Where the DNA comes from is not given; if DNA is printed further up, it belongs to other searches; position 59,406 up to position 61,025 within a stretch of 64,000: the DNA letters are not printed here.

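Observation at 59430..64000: Defence island: Macro-domain ThsA-like gene, TIR-like ThsB-like gene, HaeIII-like R-M pair and a large TIR fusion protein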

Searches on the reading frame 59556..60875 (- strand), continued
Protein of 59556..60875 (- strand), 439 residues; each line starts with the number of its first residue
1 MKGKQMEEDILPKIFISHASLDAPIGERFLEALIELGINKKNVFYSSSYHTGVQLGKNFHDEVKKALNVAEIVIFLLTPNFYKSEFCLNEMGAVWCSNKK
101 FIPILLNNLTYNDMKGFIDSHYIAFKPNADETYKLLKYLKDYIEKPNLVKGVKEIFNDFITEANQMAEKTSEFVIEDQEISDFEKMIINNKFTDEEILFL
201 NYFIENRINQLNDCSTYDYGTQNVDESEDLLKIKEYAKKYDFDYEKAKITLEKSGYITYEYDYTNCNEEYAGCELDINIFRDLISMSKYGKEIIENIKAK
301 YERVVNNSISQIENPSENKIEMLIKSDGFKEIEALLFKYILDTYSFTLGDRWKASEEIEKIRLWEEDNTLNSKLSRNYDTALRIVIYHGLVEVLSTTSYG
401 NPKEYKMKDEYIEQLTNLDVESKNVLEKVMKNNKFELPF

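Call 51: find_related_loci(query=A1, collection=genome_contigs, flank=10000)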
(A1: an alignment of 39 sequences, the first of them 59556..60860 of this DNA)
Query A1 (434 aa) in genome_contigs; peptide patterns used: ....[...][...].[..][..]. (x = any residue, [..] = any of these).
27 stretches matched a pattern; 18 encode a relative of the query (tblastn E <= 1e-3); 18 distinct loci.
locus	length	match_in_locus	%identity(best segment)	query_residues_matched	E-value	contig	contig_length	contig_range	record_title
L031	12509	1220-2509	73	3-434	0e+0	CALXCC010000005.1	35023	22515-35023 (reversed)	MAG: uncultured Clostridia bacterium isolate BRZ_ES__bin69 genome assembly, contig: BRZ_ES__NODE_1783_length_35023_cov_5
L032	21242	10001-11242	44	8-428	2e-105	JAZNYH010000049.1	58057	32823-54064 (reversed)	MAG: Eubacteriales bacterium isolate T1900044777_TS20190243.MAGScoT_cleanbin_000019 SGB_2495_k141_678701, whole genome s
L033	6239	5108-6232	47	8-380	2e-100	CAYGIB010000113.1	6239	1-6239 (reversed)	MAG TPA_asm: uncultured Oscillospiraceae bacterium isolate ERP113451_co2_60 genome assembly, contig: NODE_10055_length_6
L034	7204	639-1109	46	3-158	7e-40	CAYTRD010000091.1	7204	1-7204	MAG TPA_asm: uncultured Ruminococcus sp. isolate SRP315200_co2_276 genome assembly, contig: NODE_17401_length_7204_cov_2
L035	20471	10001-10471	46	3-158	2e-39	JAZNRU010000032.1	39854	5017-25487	MAG: Acutalibacteraceae bacterium isolate T1900044813_TS20190279.MAGScoT_cleanbin_000011 SGB_2802_k141_1514391, whole ge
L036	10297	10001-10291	58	9-105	2e-32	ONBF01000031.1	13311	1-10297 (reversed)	uncultured Clostridiales bacterium isolate RUG146 genome assembly, contig: scaffold_1377, whole genome shotgun sequence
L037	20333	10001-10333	39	5-115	6e-21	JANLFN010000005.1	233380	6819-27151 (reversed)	MAG: Eubacteriales bacterium isolate A05DMB11 NODE_39_length_233380_cov_18.393378, whole genome shotgun sequence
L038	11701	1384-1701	39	9-113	3e-20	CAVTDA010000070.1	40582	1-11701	MAG: uncultured Acidobacteriota bacterium isolate MFD01188.bin.2.73 genome assembly, contig: contig_189149, whole genome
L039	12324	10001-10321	36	8-113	6e-20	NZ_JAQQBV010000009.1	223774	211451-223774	Paraburkholderia xenovorans strain RL17-329-BIC-A 9, whole genome shotgun sequence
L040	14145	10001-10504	32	7-171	7e-20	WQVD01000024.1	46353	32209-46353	MAG: Defluviitaleaceae bacterium isolate Emb289P1bin122 Ga0123355_10000676, whole genome shotgun sequence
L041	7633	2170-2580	34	9-147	1e-19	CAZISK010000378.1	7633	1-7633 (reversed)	MAG TPA_asm: uncultured Candidatus Obscuribacterales bacterium isolate SRP173033_co1_370 genome assembly, contig: NODE_2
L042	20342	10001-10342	34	1-113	3e-19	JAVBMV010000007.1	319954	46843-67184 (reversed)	MAG: Myxococcales bacterium isolate EPI_MAG_00061 c_000007831774, whole genome shotgun sequence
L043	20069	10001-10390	32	8-140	3e-16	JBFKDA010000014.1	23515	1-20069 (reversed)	MAG: Acidimicrobiia bacterium isolate Mix_sand20.2022.06.G.37 k141_3675723_length_23515_cov_22.2336, whole genome shotgu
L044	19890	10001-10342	41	2-116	6e-16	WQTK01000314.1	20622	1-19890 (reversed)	MAG: Candidatus Fibrimonadales bacterium isolate Co191P4bin13 JGI24696J40584_12961552, whole genome shotgun sequence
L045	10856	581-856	42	9-101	9e-16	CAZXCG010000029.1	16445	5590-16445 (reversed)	MAG TPA_asm: uncultured Eubacteriales bacterium isolate SRP222994_co1_577 genome assembly, contig: NODE_7327_length_1644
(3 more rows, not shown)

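Call 53: predict_structure(alignment_id=A1)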
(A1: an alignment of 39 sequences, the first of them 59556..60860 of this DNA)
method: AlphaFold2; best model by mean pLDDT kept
length: 434 residues; sequences in the alignment: 39
mean_pLDDT: 86.1   pTM: 0.75
mean pLDDT of the five models: 86.1, 85.2, 84.6, 83.6, 83.5
residues with pLDDT >= 90: 204; 70-90: 185; 50-70: 41; < 50: 4
segments of 3 or more residues with pLDDT < 50: 1-3
pLDDT, mean of each block of 10 residues (from residue 1): 70 86 89 88 62 83 91 84 85 88 81 69 76 87 82 85 70 79 91 97 94 86 95 94 96 89 88 94 89 90 56 86 92 95 89 94 93 94 94 83 95 92 92 60
secondary structure, 60 per line:
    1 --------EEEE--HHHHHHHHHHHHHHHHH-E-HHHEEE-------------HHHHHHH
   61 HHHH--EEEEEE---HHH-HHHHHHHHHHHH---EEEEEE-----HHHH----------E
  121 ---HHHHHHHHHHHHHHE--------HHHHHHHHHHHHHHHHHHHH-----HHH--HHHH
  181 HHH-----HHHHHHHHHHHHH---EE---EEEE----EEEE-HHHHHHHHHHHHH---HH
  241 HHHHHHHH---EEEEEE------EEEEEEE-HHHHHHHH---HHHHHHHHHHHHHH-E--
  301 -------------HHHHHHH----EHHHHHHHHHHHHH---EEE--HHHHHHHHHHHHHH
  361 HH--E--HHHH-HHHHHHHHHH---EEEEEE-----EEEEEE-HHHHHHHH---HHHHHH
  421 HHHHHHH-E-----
elements in order: E9-12 H15-31 E38-40 H54-64 E67-72 H80-91 E95-100 H106-109 H124-137 H147-166 H177-183 H189-201 E210-213 E218-221 H223-235 H239-248 E252-257 E264-270 H272-279 H283-296 H314-320 H326-338 E342-344 H347-362 H368-371 H373-382 E386-391 E397-402 H404-411 H415-427

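Call 56: fold_search(model_id=the predicted structure, library=pdb)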
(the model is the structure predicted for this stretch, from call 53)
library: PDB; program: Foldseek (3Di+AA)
matches with E <= 10: 1109; with E <= 0.001: 1
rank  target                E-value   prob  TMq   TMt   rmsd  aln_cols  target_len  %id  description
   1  9phb_A                1.7e-05  1.00  0.28  0.70   4.3       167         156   28  CryoEM structure of filament of Bacillus subtilis TIR domain protein SpbK (released 2025-12-31)
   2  8i87_C                1.7e-03  1.00  0.24  0.25   7.7       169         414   20  Cryo-EM structure of TIR-APAZ/Ago-gRNA-DNA complex (released 2023-07-19)
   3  7uwg_A                1.7e-03  1.00  0.17  0.45   9.8       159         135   21  The crystal structure of the TIR domain-containing protein from Acinetobacter baumannii (AbTir) (released 2022-09-07)
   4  8i87_A                1.8e-03  1.00  0.26  0.27   5.2       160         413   22  Cryo-EM structure of TIR-APAZ/Ago-gRNA-DNA complex (released 2023-07-19)
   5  4lzp_D                1.9e-03  1.00  0.17  0.47  10.2       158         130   20  Structure of the TIR domain of the immunosuppressor BtpA from Brucella (released 2013-11-06)
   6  3ozi_B                2.1e-03  1.00  0.21  0.51  12.0       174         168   14  Crystal structure of the TIR domain from the flax disease resistance protein L6 (released 2011-04-27)
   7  8i87_G                2.2e-03  1.00  0.26  0.27   5.7       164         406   22  Cryo-EM structure of TIR-APAZ/Ago-gRNA-DNA complex (released 2023-07-19)
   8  7nux                  2.3e-03  1.00  0.21  0.48   8.8       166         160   19  Crystal structure of the TIR domain of human TLR1 (crystallised without ZN2+ ions) (released 2021-08-25)
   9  8qlp_M                2.4e-03  1.00  0.26  0.27   5.5       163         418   24  CryoEM structure of the RNA/DNA bound SPARTA (BabAgo/TIR-APAZ) tetrameric complex (released 2024-01-31)
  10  8qlp_E                2.4e-03  1.00  0.25  0.26   5.6       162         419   23  CryoEM structure of the RNA/DNA bound SPARTA (BabAgo/TIR-APAZ) tetrameric complex (released 2024-01-31)
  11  7rx1_A                2.4e-03  1.00  0.22  0.50  12.8       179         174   17  Crystal structure of the TIR domain from the grapevine disease resistance protein RUN1 (released 2021-10-13)
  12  4lzp_B                2.7e-03  1.00  0.21  0.58   6.7       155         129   19  Structure of the TIR domain of the immunosuppressor BtpA from Brucella (released 2013-11-06)
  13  7xoz_B                2.7e-03  1.00  0.22  0.54  13.6       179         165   19  Crystal structure of RPPT-TIR (released 2023-11-08)
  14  1fyv                  3.0e-03  1.00  0.23  0.53   8.1       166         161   18  CRYSTAL STRUCTURE OF THE TIR DOMAIN OF HUMAN TLR1 (released 2000-11-22)
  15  8spo_I                3.5e-03  1.00  0.26  0.29   5.7       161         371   22  Tetramerized activation of MapSPARTA bound with NAD+ (released 2023-08-23)
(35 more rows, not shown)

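Call 61: search_protein_families(library=ncbifam, proteins=[window:59559-60860:-], max_evalue=0.001)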
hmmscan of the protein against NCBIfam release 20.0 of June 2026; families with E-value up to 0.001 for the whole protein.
window:59559-60860:- (434 aa): 0 families

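Call 62: search_protein_families(library=phrogs, proteins=[window:59559-60860:-], max_evalue=0.001)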
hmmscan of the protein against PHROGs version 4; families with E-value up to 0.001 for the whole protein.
window:59559-60860:- (434 aa): 2 families
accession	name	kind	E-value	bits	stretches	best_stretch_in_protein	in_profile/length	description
phrog_29177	-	unknown function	3.8e-06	27.6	1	8-107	5-103/250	-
phrog_4987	-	unknown function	0.00078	20.6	0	312-338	35-61/64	-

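Call 75: search_solved_structures(query=L001:3140-3952:+, max_evalue=0.001, show_alignments=4)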
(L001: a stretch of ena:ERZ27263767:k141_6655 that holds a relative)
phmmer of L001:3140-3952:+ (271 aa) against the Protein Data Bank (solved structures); distinct sequences matched with E-value up to 0.001: 4.
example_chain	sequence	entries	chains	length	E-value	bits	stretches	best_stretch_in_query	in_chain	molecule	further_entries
8v6q_A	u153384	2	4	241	1.3e-40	142.6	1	73-268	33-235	Thoeris protein ThsA Macro domain-containing protein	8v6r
8v6s_A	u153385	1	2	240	2.9e-34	121.8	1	64-267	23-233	Thoeris protein ThsA Macro domain-containing protein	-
9uuz_A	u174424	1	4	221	2.5e-33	118.7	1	72-269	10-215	Thoeris protein ThsA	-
8r66_A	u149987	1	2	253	4.3e-33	118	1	72-269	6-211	Thoeris protein ThsA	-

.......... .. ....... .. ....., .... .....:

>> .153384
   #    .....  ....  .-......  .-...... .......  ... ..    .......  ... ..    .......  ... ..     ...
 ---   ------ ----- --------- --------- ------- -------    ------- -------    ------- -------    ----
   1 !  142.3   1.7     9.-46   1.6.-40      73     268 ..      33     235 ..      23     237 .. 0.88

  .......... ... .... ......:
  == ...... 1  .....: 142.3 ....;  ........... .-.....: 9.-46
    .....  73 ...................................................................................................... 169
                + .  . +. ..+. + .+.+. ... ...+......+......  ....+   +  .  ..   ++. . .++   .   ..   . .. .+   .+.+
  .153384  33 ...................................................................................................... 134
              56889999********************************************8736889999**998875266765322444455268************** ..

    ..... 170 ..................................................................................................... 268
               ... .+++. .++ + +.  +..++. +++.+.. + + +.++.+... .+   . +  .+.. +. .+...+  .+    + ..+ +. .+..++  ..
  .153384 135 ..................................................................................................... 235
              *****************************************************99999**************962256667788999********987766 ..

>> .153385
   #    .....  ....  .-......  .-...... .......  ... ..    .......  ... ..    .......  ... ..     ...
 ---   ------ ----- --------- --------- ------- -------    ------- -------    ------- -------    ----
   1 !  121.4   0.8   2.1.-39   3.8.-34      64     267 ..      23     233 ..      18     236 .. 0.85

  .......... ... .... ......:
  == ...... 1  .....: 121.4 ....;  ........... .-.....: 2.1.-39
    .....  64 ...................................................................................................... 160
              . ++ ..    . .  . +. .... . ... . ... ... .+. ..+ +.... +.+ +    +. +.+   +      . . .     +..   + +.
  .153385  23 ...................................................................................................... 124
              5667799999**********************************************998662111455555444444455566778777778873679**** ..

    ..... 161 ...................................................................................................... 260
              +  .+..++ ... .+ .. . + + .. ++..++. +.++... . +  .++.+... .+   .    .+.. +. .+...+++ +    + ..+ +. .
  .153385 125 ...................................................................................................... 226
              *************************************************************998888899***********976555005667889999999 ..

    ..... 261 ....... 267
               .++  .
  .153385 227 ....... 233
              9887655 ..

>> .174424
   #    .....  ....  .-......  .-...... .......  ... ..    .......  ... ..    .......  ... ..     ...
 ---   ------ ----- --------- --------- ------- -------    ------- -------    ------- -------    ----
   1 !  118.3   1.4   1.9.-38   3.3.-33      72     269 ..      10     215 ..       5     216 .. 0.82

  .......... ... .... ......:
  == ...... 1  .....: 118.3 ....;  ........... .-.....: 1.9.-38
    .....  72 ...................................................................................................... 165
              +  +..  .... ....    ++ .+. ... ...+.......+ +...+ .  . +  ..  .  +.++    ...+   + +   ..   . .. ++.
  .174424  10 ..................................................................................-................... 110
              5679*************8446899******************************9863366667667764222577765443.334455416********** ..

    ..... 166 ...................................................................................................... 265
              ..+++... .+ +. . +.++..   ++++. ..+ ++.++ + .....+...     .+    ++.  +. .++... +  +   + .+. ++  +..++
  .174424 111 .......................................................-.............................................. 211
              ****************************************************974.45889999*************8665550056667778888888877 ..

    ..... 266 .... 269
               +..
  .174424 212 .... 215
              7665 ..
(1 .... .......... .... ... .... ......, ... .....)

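Call 78: search_dna_similar(query=window:59559-60860:-, collection=phages, mode=protein, max_rows=10)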
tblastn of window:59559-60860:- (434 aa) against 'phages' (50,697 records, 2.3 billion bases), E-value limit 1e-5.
Records with a match: 4; places in all: 4; records where one place covers at least 80% of the query: 0.
Best place of each record, by identity: <60% 4.
By first word of the organism name: Enterococcus 2; Bacteriophage 2.
By host as written in the record: - 3; Enterococcus faecalis 1.
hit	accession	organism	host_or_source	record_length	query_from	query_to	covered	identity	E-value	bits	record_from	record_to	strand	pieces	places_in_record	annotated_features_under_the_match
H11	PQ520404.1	Enterococcus phage IME_EF3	-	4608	8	166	37%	35.5%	7e-20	98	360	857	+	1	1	record has no annotation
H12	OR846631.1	Enterococcus phage Efs 1-1-1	Enterococcus faecalis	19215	8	166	37%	35.5%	9e-20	98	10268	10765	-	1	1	record has no annotation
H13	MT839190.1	Bacteriophage sp.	human fecal samples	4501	7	119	26%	36.0%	5e-12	74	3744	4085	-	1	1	record has no annotation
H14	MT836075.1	Bacteriophage sp.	human fecal samples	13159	7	110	24%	26.9%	6e-6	55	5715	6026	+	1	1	record has no annotation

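Call 89: search_protein_families(library=pfam, proteins=[L017:9084-9998:+, L031:315-1214:+, L032:9276-9986:+, L032:8357-9256:+], max_evalue=0.01)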
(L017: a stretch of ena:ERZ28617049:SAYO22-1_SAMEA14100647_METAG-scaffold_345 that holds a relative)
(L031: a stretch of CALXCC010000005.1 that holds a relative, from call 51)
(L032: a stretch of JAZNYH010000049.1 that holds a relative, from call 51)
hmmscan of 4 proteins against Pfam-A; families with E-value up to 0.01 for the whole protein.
L017:9084-9998:+ (305 aa): 1 family
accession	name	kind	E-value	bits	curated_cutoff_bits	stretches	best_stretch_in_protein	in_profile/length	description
PF02784.22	Orn_Arg_deC_N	-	0.0065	16.3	23.4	1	125-239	24-126/247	Pyridoxal-dependent decarboxylase, pyridoxal binding domain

L031:315-1214:+ (300 aa): 1 family
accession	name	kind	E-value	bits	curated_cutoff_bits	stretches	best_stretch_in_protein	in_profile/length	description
PF20281.3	CTD5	-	0.0084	16.1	25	0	246-279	134-167/207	C-terminal domain 5 of the ABC-three component (ABC-3C) systems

L032:9276-9986:+ (237 aa): 1 family
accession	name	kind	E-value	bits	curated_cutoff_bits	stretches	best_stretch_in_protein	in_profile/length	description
PF18734.6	HEPN_AbiU2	-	0.0051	16.8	26.8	0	34-102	97-167/193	AbiU2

L032:8357-9256:+ (300 aa): 0 families

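Call 90: search_protein_families(library=padloc, proteins=[L017:9084-9998:+, L031:315-1214:+, L032:9276-9986:+, L032:8357-9256:+], max_evalue=0.01)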
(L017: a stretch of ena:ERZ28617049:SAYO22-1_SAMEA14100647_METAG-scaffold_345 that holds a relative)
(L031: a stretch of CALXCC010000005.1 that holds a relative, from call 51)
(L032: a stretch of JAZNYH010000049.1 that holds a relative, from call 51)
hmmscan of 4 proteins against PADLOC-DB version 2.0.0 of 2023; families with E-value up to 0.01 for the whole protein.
L017:9084-9998:+ (305 aa): 0 families

L031:315-1214:+ (300 aa): 0 families

L032:9276-9986:+ (237 aa): 0 families

L032:8357-9256:+ (300 aa): 0 families
